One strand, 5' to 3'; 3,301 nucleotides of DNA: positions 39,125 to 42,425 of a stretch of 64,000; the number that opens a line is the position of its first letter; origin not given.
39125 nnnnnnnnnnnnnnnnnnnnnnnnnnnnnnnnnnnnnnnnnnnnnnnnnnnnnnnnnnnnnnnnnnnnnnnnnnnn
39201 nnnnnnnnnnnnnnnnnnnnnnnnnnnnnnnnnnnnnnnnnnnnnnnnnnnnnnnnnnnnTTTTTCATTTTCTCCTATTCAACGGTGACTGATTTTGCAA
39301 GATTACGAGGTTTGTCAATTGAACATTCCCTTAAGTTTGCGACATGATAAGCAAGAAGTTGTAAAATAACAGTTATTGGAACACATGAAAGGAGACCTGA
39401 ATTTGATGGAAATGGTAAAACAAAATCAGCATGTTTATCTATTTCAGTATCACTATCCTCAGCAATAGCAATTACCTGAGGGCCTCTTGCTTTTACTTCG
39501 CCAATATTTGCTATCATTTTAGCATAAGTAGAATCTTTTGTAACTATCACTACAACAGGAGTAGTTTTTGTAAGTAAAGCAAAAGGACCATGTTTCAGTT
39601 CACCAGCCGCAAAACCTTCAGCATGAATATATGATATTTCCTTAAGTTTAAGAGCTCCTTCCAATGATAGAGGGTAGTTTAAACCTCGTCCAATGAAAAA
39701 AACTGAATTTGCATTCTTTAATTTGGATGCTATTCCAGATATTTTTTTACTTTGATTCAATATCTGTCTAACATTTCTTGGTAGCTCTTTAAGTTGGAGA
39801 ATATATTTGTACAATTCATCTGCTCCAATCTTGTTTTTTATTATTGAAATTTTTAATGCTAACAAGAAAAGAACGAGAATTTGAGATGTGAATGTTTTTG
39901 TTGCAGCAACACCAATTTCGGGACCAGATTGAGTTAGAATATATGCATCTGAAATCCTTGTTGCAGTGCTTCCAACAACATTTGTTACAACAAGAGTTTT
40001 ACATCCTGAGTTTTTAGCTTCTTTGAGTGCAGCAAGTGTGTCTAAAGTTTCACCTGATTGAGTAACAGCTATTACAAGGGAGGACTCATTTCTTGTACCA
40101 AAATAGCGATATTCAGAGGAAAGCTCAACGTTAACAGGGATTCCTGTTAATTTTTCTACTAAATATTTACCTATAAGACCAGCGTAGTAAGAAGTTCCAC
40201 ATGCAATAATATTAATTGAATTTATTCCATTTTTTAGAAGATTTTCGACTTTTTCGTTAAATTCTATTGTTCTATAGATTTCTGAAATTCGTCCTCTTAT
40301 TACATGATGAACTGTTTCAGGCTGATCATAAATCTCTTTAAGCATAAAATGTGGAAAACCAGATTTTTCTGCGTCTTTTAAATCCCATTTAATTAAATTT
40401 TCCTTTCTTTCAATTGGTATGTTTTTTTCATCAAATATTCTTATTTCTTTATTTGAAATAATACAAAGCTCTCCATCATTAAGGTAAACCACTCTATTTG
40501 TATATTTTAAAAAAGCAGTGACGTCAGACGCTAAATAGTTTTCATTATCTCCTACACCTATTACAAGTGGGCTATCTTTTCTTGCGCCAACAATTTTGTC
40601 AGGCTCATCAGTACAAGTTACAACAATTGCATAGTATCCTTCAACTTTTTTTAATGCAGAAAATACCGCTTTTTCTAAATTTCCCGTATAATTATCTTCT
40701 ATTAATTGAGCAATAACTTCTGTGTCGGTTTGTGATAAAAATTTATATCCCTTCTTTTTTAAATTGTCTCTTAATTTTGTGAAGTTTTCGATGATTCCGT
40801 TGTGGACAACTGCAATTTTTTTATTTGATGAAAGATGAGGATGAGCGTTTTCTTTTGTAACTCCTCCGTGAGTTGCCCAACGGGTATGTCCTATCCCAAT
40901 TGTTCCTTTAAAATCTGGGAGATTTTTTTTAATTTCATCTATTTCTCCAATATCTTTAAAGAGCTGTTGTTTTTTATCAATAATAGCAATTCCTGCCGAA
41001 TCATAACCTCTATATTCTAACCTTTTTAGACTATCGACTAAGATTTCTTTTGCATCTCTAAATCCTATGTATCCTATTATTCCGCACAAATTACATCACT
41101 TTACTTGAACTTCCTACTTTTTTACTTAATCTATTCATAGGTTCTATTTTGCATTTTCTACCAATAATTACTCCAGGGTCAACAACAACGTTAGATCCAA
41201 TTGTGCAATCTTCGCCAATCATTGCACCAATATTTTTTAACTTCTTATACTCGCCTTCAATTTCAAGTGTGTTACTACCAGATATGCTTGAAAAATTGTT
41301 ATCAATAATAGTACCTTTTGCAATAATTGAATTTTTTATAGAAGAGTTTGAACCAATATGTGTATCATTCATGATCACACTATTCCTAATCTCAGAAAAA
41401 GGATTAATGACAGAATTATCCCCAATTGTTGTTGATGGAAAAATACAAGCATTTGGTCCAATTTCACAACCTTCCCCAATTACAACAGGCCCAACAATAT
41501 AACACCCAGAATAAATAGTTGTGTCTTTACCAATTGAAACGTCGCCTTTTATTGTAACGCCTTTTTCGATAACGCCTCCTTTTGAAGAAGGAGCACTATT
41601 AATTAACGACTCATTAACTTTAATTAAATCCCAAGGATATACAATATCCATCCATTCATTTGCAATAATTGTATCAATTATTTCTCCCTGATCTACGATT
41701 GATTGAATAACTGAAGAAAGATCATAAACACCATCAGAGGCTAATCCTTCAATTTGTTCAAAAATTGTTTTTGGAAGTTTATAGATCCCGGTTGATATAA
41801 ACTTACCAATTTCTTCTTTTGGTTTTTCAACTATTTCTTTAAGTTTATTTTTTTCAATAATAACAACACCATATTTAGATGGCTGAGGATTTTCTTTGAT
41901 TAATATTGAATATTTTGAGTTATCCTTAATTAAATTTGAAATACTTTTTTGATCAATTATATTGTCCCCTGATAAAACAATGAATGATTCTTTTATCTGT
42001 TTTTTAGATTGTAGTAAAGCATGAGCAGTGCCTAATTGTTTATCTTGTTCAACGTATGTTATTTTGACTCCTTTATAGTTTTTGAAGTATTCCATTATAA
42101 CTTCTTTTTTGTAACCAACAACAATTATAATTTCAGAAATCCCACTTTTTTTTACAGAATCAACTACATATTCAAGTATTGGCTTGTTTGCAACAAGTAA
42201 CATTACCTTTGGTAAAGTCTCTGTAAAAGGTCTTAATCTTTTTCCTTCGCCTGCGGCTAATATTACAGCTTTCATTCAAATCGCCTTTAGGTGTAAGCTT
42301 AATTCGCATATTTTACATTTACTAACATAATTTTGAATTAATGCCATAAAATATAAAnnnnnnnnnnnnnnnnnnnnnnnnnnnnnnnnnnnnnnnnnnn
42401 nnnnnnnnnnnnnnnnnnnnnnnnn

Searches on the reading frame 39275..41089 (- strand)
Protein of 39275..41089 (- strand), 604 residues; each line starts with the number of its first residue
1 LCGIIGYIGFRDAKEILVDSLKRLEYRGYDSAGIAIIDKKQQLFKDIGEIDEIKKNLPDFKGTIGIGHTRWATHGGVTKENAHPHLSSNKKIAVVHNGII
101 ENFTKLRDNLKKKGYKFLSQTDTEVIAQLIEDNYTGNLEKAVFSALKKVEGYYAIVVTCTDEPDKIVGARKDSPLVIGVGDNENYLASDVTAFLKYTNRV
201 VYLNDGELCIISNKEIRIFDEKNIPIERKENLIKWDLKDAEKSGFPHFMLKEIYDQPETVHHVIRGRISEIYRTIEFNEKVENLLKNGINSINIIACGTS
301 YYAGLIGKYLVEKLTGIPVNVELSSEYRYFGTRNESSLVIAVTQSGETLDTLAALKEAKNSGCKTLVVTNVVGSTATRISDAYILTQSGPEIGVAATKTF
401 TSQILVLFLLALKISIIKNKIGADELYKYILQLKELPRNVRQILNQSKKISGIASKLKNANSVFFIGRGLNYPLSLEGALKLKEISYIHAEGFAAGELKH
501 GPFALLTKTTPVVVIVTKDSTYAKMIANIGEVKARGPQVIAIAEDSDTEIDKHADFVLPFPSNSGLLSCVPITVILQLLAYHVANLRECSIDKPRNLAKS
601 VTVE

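Call 10: search_protein_families(library=ncbifam, proteins=[window:39275-41089:-], max_evalue=1e-8)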
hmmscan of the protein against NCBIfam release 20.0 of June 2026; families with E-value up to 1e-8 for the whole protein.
window:39275-41089:- (604 aa): 13 families
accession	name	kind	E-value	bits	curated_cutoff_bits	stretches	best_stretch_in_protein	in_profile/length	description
NF001484.0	PRK00331.1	subfamily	1.6e-239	796.3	381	1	1-604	1-601/601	isomerizing glutamine--fructose-6-phosphate transaminase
TIGR01135.1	glmS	equivalog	6.1e-237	787.9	418.05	1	2-604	1-607/607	glutamine--fructose-6-phosphate transaminase (isomerizing)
NF046059.1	NagB_SO3506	equivalog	5.3e-38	131.2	430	1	281-547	30-287/330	glucosamine-6-phosphate deaminase NagB-II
TIGR01134.1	purF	equivalog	1.3e-32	113.7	350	1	2-215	1-221/432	amidophosphoribosyltransferase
NF041128.1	glucosaP_deam_GlmD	equivalog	1.9e-25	89.8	580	1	291-601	33-321/323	glucosamine-6-phosphate deaminase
TIGR01536.1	asn_synth_AEB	equivalog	1.6e-14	53.8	267.1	1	2-196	1-169/517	asparagine synthase (glutamine-hydrolyzing)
NF006949.0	PRK09431.1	equivalog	2.2e-13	49.6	499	1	67-223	47-195/554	asparagine synthase B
NF040776.2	AlsR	equivalog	1.1e-12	47.5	400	0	334-421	175-261/279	transcriptional repressor AlsR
TIGR03104.1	trio_amidotrans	equivalog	3.4e-12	45.4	570.1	1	61-170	40-139/589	N-acetylglutaminylglutamine amidotransferase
NF008481.0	PRK11382.1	equivalog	6.2e-12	45.3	430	1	280-543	35-292/340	fructoselysine 6-phosphate deglycase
NF008458.0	PRK11337.1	equivalog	7.4e-12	44.8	378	0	334-421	187-273/293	MurR/RpiR family transcriptional regulator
TIGR02815.1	agaS_fam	subfamily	4.2e-10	39.1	529.2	1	250-594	6-354/372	putative sugar isomerase, AgaS family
TIGR00274.1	TIGR00274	equivalog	2.9e-09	36.4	302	0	337-420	128-213/291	N-acetylmuramic acid 6-phosphate etherase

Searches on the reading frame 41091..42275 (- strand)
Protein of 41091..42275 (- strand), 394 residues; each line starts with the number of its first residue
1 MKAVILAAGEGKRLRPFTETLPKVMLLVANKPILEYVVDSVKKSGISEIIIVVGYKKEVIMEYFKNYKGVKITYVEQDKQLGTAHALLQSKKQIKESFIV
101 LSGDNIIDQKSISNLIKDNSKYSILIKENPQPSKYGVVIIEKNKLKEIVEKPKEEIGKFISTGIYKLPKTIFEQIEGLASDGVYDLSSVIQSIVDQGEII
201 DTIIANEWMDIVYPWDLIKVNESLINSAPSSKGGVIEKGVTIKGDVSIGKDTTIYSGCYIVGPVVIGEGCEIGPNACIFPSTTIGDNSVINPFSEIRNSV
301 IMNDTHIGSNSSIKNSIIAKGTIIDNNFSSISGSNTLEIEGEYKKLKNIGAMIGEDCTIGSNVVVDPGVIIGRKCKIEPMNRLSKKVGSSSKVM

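Call 11: search_protein_families(library=ncbifam, proteins=[window:41091-42275:-], max_evalue=1e-8)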
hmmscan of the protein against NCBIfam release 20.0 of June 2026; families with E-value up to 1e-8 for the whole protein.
window:41091-42275:- (394 aa): 40 families (the best 25 are shown)
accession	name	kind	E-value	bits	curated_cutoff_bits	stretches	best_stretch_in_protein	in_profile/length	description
TIGR03992.1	Arch_glmU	subfamily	4.1e-105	351.9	292.1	1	1-380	1-390/393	bifunctional sugar-1-phosphate nucleotidylyltransferase/acetyltransferase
NF041173.1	Sug_nt_acttase_Thmprot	equivalog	6.9e-74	249.2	600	1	1-385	1-395/405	bifunctional sugar-1-phosphate nucleotidylyltransferase/acetyltransferase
TIGR01208.1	rmlA_long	equivalog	1.1e-59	202.1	320.25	1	2-328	1-335/353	glucose-1-phosphate thymidylyltransferase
NF041313.1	UDPGP_AglF_Halo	equivalog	3.6e-50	170.6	400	1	1-222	1-232/234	UTP--glucose-1-phosphate uridylyltransferase AglF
TIGR01173.1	glmU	equivalog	1.4e-46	159.3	366.85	1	1-365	1-381/452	bifunctional UDP-N-acetylglucosamine diphosphorylase/glucosamine-1-phosphate N-acetyltransferase GlmU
NF010934.1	PRK14354.1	equivalog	2.6e-42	144.9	450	1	3-365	2-380/447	bifunctional UDP-N-acetylglucosamine diphosphorylase/glucosamine-1-phosphate N-acetyltransferase GlmU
NF052502.1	man1P_GTase_Rv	exception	1.5e-41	142.4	440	1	2-327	2-327/352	mannose-1-phosphate guanylyltransferase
NF010935.0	PRK14355.1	equivalog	1.3e-37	129.5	718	1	2-315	5-337/459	bifunctional UDP-N-acetylglucosamine diphosphorylase/glucosamine-1-phosphate N-acetyltransferase GlmU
NF010937.0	PRK14357.1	equivalog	8.8e-37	127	658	1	1-363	1-371/448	bifunctional UDP-N-acetylglucosamine diphosphorylase/glucosamine-1-phosphate N-acetyltransferase GlmU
NF010933.0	PRK14353.1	equivalog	1.6e-33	116.1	505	1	2-152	7-160/453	bifunctional UDP-N-acetylglucosamine diphosphorylase/glucosamine-1-phosphate N-acetyltransferase GlmU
NF049965.1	GlMnHpPGnyltfHddC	equivalog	4.5e-33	114.7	300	1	1-217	1-214/221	D-glycero-D-manno-heptose 1-phosphate guanosyltransferase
NF010940.0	PRK14360.1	equivalog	7.9e-31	107.1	602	1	4-371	5-380/452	bifunctional UDP-N-acetylglucosamine diphosphorylase/glucosamine-1-phosphate N-acetyltransferase GlmU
NF010936.0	PRK14356.1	equivalog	1.2e-30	106.9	666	1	3-322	8-328/456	bifunctional UDP-N-acetylglucosamine diphosphorylase/glucosamine-1-phosphate N-acetyltransferase GlmU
NF006986.0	PRK09451.1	equivalog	1.6e-28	99.7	725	2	1-206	6-218/456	bifunctional UDP-N-acetylglucosamine diphosphorylase/glucosamine-1-phosphate N-acetyltransferase GlmU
NF010932.0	PRK14352.1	equivalog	1.2e-27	96.7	611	1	3-313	9-339/488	bifunctional UDP-N-acetylglucosamine diphosphorylase/glucosamine-1-phosphate N-acetyltransferase GlmU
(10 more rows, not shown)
